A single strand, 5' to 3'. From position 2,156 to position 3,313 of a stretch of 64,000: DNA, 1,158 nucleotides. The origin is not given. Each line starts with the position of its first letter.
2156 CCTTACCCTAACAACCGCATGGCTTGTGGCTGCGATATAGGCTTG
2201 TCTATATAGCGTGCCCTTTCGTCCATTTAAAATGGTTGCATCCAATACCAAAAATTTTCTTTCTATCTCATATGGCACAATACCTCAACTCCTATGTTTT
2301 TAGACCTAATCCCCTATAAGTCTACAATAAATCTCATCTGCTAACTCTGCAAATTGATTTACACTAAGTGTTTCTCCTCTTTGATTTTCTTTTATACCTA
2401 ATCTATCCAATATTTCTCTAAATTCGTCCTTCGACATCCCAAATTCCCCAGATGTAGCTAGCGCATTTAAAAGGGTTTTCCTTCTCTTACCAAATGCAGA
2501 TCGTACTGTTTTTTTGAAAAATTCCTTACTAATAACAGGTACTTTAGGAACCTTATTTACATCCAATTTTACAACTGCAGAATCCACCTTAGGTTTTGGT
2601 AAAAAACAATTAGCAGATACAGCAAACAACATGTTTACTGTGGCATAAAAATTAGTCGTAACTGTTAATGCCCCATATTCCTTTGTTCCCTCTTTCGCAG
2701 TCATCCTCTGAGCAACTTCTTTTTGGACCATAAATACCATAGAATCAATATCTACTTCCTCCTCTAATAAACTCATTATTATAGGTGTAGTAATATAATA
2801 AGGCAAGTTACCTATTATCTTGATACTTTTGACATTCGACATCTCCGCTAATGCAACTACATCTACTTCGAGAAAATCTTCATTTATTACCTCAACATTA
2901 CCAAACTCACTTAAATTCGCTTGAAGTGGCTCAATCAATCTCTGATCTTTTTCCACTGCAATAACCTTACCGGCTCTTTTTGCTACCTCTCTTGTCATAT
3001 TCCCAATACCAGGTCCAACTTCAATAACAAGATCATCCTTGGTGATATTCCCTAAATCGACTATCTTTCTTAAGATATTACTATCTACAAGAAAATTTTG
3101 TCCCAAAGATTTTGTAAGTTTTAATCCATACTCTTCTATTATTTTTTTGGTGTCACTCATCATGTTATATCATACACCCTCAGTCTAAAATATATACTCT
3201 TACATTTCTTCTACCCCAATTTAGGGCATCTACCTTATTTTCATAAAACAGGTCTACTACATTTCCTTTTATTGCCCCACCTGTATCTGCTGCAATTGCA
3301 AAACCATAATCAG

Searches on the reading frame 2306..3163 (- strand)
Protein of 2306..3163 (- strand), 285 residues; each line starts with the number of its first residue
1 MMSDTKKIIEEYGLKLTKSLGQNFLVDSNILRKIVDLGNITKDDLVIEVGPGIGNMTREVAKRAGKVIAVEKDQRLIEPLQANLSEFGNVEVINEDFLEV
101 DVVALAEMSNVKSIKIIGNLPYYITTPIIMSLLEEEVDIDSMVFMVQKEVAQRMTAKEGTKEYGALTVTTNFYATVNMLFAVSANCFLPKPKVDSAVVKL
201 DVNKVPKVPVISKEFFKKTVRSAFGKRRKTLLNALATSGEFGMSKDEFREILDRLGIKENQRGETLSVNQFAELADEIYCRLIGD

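Call 74: find_encoding_contigs(protein=window:2306-3163:-, flank=10000, max_places=3)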
Protein window:2306-3163:- (285 aa): 7 contigs read that carry it; 3 places shown.
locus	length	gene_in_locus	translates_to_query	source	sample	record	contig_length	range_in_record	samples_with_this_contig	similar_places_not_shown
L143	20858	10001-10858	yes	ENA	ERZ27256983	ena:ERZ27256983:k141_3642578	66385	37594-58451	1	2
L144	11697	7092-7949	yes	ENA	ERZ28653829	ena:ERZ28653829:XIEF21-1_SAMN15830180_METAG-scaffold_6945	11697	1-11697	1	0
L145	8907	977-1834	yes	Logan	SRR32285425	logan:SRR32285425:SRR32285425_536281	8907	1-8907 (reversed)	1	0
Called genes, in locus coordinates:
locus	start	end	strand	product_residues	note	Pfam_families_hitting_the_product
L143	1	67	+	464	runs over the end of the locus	PF14691:Fer4_20, PF01262:AlaDh_PNT_C (faint), PF00070:Pyr_redox (faint), PF07992:Pyr_redox_2, PF13450:NAD_binding_8 (weak), PF13738:Pyr_redox_3 (weak)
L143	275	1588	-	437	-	PF09587:PGA_cap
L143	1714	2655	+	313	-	-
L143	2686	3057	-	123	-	PF04020:Phage_holin_4_2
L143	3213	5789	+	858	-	PF12796:Ank_2, PF00023:Ank, PF13637:Ank_4, PF12796:Ank_2, PF12796:Ank_2, PF13857:Ank_5, PF13637:Ank_4, PF13637:Ank_4, +22 more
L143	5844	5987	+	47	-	-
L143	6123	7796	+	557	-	PF12796:Ank_2 (faint), PF23745:ANK_LRRK2 (faint), PF00023:Ank (faint), PF13637:Ank_4 (faint), PF13857:Ank_5 (faint)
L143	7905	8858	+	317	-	PF08486:SpoIID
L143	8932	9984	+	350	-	PF03990:DUF348 (faint), PF07501:G5, PF06725:3D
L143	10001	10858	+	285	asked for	PF00398:RrnaAD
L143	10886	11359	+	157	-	PF01928:CYTH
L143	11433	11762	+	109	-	PF12643:MazG-like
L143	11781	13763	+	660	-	PF24898:GGDEF_GdpP, PF01368:DHH, PF02272:DHHA1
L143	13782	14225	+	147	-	PF01281:Ribosomal_L9_N, PF03948:Ribosomal_L9_C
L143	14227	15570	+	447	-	PF00772:DnaB, PF13481:AAA_25, PF03796:DnaB_C, PF06745:ATPase (weak)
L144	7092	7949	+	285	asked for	PF00398:RrnaAD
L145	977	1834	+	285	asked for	PF00398:RrnaAD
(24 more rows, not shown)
